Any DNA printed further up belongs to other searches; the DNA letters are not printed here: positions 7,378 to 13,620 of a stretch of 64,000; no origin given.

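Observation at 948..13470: Tandem paralogous ~1900-2000-aa anchored hydrolases with a shared scaffold and swapped catalytic cassettes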

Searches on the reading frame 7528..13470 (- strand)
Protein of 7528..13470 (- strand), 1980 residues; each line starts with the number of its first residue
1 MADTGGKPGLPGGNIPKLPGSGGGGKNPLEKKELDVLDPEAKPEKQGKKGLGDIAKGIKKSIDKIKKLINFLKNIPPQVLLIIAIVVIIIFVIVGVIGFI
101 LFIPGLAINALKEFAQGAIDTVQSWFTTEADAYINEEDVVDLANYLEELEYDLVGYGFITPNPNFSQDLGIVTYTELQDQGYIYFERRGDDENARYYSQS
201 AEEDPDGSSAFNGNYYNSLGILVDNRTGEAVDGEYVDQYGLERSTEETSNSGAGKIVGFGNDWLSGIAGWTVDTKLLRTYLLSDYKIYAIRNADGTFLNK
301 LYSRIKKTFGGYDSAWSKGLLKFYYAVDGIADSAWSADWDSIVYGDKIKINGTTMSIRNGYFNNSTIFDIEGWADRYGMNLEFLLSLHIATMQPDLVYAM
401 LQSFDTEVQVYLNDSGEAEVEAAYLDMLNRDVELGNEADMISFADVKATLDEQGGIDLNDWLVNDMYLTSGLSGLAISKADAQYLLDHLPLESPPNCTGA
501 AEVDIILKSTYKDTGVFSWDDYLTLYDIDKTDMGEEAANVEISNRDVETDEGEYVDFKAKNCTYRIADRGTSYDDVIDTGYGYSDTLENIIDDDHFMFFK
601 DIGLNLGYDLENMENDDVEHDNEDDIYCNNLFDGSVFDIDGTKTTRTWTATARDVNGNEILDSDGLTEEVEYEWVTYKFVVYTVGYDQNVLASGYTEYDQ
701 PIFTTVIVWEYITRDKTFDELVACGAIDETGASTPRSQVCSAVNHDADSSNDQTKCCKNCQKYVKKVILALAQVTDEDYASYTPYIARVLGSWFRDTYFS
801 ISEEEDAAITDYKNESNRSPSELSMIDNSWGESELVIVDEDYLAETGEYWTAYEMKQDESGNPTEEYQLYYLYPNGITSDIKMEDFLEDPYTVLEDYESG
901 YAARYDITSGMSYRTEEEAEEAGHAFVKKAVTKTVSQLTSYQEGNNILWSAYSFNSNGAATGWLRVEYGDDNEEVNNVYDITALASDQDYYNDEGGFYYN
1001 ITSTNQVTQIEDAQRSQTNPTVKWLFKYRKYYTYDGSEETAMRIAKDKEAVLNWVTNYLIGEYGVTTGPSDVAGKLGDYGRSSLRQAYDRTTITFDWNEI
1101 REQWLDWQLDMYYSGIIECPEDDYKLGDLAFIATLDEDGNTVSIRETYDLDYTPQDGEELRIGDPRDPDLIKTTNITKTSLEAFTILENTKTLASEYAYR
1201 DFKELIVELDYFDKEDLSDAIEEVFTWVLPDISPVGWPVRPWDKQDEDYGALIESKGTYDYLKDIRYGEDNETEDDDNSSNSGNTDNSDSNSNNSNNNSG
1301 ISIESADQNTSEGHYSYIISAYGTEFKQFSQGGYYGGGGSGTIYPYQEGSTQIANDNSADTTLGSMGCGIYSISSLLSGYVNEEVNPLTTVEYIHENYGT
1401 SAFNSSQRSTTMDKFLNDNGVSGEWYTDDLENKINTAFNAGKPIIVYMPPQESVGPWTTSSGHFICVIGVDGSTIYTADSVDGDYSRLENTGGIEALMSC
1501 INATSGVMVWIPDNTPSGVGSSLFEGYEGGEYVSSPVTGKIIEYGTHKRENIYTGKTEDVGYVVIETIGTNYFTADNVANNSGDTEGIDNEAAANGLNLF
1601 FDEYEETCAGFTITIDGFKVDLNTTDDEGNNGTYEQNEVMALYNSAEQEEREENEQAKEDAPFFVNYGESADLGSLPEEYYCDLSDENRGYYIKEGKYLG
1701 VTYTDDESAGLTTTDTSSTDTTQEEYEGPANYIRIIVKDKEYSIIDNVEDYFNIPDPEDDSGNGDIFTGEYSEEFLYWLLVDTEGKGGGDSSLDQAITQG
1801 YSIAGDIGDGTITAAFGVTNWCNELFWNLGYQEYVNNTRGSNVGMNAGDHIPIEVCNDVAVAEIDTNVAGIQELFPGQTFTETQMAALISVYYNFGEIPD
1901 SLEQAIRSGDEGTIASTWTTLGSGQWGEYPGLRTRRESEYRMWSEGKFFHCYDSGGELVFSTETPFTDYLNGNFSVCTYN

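Call 5: search_protein_families(library=pfam, proteins=[window:7528-13470:-], max_evalue=0.01)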
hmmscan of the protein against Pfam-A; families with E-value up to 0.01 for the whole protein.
window:7528-13470:- (1980 aa): 2 families
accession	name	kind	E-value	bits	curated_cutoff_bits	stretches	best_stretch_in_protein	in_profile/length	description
PF21505.3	RPN2_N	-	7.2e-05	22.8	27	1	1862-1911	34-85/296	26S proteasome subunit RPN2, N-terminal domain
PF00959.24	Phage_lysozyme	-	0.0013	19.5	22.3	1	1843-1939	27-125/125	Phage lysozyme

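Call 8: search_dna_similar(query=window:7528-13470:-, collection=plasmids, mode=protein, max_rows=25)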
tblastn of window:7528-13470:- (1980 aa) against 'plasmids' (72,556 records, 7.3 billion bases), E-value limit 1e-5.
No match.

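Call 9: search_dna_similar(query=window:7528-13470:-, collection=phages, mode=protein, max_rows=25)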
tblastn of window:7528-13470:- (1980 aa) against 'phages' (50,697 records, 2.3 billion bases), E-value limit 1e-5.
No match.

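Call 10: find_homologous_proteins(query=window:7528-13470:-)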
Query window:7528-13470:- (1980 aa): 31 proteins with E <= 0.001 among 8000 candidates.
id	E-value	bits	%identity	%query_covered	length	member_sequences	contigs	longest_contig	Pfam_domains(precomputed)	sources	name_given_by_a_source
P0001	0.0e+0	4545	100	100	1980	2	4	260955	-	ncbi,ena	-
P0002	0.0e+0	2625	78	64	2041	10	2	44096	PF18013.7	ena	-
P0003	0.0e+0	2461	62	64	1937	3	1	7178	-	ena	-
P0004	0.0e+0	2134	62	66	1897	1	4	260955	PF13472.13,PF18013.7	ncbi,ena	-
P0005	0.0e+0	2119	64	63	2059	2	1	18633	PF13472.13,PF18013.7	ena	-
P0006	0.0e+0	2116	78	60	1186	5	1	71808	-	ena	-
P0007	0.0e+0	2009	60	64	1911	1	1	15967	PF13472.13,PF18013.7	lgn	-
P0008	0.0e+0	1821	59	63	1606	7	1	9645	PF13472.13,PF00657.29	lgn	-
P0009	0.0e+0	1795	57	63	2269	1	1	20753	PF00877.26,PF13472.13,PF18013.7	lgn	-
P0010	0.0e+0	1240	46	63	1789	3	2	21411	PF13472.13,PF18013.7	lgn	-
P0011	0.0e+0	1151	47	63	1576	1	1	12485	PF18013.7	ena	-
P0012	0.0e+0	1131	42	63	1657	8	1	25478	-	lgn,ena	-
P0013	0.0e+0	1092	41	63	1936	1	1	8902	PF18013.7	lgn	-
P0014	0.0e+0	1061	38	62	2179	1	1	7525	-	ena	-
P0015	0.0e+0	1049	36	63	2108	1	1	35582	PF13472.13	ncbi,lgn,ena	-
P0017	2.7e-272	925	42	31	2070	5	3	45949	PF13472.13,PF18013.7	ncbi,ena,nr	ncbi:MAG: hypothetical protein HFJ45_08070 [Clostridia bacterium]|nr:hypothetical protein [Clostridi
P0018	1.5e-261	890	42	28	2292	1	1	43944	PF00959.25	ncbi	-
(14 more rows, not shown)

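Call 19: find_encoding_contigs(protein=P0001, flank=10000, max_places=4)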
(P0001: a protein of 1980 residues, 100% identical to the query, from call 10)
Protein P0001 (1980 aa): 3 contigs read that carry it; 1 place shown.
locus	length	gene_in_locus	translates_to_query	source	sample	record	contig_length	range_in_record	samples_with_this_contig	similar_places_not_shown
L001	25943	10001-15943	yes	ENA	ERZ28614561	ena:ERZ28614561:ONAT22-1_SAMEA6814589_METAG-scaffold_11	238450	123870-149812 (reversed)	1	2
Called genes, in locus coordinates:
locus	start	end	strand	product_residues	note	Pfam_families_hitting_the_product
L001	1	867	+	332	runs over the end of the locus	-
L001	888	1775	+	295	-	-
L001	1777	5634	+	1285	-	PF10531:SLBB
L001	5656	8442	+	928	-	-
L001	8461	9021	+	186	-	-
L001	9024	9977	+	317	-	-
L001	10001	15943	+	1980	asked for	-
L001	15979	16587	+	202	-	-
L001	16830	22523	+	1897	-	PF13472:Lipase_GDSL_2 (weak), PF18013:Phage_lysozyme2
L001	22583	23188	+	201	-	-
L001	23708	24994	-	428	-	PF00589:Phage_integrase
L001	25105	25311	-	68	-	PF12728:HTH_17 (weak)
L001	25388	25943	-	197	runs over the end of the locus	-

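Call 20: find_encoding_contigs(protein=P0002, flank=10000, max_places=2)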
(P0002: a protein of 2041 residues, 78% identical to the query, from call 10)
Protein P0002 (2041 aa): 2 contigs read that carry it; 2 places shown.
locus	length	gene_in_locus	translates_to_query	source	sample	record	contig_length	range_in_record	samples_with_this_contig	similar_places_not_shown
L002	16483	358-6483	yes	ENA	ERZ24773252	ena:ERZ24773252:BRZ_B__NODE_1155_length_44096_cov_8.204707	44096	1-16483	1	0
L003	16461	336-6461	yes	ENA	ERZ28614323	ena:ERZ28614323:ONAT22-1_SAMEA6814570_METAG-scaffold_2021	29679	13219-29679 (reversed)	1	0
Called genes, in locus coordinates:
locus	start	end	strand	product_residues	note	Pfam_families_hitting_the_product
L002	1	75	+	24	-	?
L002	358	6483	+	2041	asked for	PF18013:Phage_lysozyme2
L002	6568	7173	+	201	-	-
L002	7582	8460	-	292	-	PF04018:VCA0040-like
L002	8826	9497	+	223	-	PF06541:ABC_trans_CmpB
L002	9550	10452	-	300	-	PF08245:Mur_ligase_M, PF02875:Mur_ligase_C (weak), PF27239:FOL3_C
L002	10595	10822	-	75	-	-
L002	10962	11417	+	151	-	PF00293:NUDIX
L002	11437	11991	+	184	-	PF12464:Mac, PF00132:Hexapep, PF14602:Hexapep_2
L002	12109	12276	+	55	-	-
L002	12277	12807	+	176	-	PF01520:Amidase_3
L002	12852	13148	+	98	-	PF00293:NUDIX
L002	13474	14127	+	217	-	PF01863:YgjP-like, PF10263:SprT-like (weak)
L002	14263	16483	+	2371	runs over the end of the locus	PF10091:Glycoamylase, PF06165:GH94_b-supersand, PF17167:Glyco_hydro_94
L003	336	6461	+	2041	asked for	PF18013:Phage_lysozyme2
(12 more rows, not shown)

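Call 21: find_encoding_contigs(protein=P0017, flank=10000, max_places=2)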
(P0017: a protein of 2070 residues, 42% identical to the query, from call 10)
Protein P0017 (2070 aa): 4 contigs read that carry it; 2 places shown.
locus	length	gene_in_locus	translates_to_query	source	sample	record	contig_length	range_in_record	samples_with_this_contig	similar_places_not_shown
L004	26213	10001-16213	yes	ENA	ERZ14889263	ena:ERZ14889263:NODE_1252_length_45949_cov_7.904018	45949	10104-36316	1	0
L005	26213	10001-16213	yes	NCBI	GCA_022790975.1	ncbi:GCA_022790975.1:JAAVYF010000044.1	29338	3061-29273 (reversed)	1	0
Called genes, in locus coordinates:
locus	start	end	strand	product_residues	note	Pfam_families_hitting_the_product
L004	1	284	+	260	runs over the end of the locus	PF00877:NLPC_P60 (weak)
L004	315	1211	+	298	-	-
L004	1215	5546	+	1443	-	-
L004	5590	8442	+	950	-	-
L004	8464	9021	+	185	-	-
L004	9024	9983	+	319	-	-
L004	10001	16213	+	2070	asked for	PF13472:Lipase_GDSL_2, PF18013:Phage_lysozyme2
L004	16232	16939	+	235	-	-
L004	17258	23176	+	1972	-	PF13472:Lipase_GDSL_2 (weak)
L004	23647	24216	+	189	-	-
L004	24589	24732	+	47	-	-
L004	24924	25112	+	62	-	-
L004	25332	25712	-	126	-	PF00246:Peptidase_M14 (weak)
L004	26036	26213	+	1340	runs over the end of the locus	PF21941:SMEK_N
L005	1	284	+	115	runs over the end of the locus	?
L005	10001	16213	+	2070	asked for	PF13472:Lipase_GDSL_2, PF18013:Phage_lysozyme2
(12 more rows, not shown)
